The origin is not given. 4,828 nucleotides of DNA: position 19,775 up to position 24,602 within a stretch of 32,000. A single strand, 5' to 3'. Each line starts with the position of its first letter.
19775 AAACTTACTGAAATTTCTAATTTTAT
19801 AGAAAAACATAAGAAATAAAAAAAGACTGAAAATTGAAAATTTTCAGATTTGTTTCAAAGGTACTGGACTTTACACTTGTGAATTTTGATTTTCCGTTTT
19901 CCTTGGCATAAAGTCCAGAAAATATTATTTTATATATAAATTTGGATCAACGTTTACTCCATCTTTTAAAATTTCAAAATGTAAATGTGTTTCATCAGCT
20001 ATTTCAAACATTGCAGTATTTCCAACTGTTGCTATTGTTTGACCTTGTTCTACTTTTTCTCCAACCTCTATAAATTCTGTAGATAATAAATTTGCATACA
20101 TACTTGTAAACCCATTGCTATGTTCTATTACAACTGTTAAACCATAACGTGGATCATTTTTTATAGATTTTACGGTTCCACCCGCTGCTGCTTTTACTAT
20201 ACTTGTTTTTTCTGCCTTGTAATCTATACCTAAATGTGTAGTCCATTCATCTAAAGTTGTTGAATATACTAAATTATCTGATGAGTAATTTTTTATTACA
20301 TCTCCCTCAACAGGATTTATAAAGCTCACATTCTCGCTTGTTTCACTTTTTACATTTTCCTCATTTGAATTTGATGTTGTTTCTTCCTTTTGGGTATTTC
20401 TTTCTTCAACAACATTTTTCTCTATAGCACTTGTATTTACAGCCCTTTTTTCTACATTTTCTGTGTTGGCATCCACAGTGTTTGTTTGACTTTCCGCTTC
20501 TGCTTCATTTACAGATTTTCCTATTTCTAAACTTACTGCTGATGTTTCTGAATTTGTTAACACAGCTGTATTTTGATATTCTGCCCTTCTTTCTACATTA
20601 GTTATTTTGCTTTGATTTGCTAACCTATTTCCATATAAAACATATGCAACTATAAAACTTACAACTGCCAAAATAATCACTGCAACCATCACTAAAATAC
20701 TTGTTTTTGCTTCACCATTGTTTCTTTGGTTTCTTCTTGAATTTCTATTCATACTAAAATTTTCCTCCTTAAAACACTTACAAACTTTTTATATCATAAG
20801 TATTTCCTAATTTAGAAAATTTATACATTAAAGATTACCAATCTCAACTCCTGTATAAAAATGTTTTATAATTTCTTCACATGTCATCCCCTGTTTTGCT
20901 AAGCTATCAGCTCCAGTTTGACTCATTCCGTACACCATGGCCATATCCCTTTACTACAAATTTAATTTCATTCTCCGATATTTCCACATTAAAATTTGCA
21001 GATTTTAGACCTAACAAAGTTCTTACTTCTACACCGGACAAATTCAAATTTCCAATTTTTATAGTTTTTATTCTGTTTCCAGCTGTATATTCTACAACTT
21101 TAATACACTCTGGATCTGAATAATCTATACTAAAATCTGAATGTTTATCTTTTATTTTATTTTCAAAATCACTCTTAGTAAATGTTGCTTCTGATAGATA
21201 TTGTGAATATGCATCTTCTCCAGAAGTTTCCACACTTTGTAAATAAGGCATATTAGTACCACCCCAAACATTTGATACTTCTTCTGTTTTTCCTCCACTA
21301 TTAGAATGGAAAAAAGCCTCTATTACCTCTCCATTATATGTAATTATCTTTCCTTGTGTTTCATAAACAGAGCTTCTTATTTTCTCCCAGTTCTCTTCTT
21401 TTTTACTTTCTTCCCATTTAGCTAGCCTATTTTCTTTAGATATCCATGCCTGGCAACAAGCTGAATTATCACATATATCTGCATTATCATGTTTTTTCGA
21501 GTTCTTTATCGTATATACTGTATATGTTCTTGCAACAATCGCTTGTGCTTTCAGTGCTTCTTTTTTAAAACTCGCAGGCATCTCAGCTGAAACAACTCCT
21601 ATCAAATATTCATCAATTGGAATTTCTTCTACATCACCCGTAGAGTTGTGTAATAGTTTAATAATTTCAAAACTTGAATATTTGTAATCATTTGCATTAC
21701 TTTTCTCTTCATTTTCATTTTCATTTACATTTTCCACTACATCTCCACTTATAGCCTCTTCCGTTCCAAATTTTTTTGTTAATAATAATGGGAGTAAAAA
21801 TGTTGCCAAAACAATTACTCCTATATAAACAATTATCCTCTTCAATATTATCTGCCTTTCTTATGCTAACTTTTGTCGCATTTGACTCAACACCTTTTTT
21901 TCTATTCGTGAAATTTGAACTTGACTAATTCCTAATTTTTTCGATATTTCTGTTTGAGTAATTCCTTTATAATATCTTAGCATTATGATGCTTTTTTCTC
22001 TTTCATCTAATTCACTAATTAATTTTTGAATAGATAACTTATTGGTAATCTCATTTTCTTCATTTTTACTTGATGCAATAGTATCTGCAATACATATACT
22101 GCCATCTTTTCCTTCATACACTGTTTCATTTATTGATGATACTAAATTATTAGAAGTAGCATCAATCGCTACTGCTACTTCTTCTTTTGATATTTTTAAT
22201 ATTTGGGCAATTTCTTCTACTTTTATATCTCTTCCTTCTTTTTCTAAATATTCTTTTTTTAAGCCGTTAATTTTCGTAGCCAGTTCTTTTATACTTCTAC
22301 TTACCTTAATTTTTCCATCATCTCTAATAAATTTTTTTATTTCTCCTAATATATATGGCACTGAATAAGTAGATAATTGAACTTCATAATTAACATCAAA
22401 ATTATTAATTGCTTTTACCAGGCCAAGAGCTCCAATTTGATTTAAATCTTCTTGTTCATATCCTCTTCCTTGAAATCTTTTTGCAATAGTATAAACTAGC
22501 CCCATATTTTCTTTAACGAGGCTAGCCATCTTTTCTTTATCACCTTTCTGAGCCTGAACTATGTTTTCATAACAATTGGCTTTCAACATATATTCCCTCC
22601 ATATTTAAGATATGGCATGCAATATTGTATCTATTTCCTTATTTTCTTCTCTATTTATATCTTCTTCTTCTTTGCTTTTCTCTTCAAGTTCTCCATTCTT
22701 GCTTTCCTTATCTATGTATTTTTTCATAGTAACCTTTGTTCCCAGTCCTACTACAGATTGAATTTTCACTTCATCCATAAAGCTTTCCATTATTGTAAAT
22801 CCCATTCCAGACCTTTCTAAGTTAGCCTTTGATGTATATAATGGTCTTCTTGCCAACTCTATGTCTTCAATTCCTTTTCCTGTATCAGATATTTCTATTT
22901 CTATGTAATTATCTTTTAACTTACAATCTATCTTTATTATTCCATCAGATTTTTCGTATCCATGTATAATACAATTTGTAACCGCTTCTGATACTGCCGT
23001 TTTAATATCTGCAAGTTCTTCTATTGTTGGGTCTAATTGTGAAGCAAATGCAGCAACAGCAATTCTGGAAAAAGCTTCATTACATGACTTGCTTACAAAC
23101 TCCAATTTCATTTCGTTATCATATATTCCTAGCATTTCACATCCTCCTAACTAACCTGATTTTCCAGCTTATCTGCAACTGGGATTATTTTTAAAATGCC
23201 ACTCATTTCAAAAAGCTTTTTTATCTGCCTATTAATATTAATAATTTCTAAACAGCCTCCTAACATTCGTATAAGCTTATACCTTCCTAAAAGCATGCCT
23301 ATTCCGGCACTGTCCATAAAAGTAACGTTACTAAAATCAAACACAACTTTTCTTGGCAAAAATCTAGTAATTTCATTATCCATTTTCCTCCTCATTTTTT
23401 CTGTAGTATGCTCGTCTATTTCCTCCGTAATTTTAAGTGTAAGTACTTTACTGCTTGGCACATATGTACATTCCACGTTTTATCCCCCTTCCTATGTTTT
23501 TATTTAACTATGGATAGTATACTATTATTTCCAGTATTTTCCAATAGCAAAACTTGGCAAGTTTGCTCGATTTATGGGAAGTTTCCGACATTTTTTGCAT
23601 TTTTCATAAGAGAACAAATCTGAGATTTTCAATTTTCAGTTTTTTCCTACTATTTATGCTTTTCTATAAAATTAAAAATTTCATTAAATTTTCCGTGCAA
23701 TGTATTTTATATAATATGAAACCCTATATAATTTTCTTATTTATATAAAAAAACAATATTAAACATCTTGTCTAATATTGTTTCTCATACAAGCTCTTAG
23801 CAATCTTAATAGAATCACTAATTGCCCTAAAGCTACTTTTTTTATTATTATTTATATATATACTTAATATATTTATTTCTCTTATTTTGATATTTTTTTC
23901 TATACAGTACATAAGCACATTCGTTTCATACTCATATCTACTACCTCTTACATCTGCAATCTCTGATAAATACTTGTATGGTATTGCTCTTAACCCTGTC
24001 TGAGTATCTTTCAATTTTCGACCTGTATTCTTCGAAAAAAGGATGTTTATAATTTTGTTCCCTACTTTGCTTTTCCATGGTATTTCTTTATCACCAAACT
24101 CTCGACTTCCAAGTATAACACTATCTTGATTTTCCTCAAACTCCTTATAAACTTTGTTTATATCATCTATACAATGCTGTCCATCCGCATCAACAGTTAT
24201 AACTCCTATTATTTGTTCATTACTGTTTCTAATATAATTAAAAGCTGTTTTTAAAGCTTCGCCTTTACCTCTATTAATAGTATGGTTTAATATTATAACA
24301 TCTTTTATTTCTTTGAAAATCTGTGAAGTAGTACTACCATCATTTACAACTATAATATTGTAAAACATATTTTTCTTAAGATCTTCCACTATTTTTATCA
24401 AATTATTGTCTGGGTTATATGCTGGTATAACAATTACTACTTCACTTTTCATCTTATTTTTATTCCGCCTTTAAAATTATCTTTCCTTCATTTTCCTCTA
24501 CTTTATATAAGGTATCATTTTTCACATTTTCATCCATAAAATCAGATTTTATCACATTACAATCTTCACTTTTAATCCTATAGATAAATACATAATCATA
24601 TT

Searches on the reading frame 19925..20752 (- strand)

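Call 46: search_protein_families(library=pfam, proteins=[window:19925-20752:-], max_evalue=0.001)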
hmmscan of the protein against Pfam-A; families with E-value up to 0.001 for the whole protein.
window:19925-20752:- (275 aa): 1 family
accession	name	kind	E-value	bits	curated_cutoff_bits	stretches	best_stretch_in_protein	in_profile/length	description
PF01551.29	Peptidase_M23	-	1e-25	90.2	28.7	1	172-270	2-96/96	Peptidase family M23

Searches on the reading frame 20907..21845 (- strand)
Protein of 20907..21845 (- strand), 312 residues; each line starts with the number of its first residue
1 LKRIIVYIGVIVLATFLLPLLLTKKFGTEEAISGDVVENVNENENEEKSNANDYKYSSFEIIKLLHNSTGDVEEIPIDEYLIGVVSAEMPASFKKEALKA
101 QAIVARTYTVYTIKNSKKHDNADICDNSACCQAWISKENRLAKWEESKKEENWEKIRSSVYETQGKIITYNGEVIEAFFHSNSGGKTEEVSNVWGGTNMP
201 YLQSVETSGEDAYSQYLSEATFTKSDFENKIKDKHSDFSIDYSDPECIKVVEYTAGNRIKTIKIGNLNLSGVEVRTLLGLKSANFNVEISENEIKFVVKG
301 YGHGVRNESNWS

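Call 46: search_protein_families(library=pfam, proteins=[window:20907-21845:-], max_evalue=0.001)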
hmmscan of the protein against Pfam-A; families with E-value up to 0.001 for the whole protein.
window:20907-21845:- (312 aa): 1 family
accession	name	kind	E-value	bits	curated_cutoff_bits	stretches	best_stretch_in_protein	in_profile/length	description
PF08486.15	SpoIID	-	1.7e-28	99.6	23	1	68-170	4-97/97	Stage II sporulation protein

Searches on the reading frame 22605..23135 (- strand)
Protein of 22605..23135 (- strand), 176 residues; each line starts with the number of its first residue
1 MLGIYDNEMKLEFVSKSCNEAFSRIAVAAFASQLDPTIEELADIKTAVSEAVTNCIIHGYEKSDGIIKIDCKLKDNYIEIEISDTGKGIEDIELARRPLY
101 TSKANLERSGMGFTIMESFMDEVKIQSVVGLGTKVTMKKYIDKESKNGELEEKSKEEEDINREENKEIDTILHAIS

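Call 46: search_protein_families(library=pfam, proteins=[window:22605-23135:-], max_evalue=0.001)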
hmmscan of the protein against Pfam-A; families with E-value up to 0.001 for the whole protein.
window:22605-23135:- (176 aa): 2 families
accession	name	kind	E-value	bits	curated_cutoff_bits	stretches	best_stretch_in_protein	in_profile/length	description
PF13581.12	HATPase_c_2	-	1.5e-23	83.6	27.4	1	25-139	13-127/127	Histidine kinase-like ATPase domain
PF02518.31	HATPase_c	-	1e-12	48.9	26.4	1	43-138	5-106/111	Histidine kinase-, DNA gyrase B-, and HSP90-like ATPase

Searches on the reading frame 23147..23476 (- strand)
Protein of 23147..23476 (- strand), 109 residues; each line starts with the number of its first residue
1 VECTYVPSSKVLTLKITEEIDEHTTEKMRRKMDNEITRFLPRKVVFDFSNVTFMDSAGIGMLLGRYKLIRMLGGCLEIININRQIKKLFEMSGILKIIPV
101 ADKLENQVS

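Call 46: search_protein_families(library=pfam, proteins=[window:23147-23476:-], max_evalue=0.001)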
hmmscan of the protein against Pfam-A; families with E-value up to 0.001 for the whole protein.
window:23147-23476:- (109 aa): 2 families
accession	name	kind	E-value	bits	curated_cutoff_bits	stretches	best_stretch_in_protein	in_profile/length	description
PF01740.26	STAS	-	9.1e-20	70.8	22.6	1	10-105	9-104/106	STAS domain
PF13466.11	STAS_2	-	9.3e-09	35.8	29.2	1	14-94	1-79/80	STAS domain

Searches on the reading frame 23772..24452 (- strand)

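Call 46: search_protein_families(library=pfam, proteins=[window:23772-24452:-], max_evalue=0.001)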
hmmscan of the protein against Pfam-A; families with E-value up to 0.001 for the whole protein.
window:23772-24452:- (226 aa): 1 family
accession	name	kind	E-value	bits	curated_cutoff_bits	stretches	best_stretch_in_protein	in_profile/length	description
PF00535.33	Glycos_transf_2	-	1.4e-20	74.3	23.3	1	7-160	2-162/168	Glycosyl transferase family 2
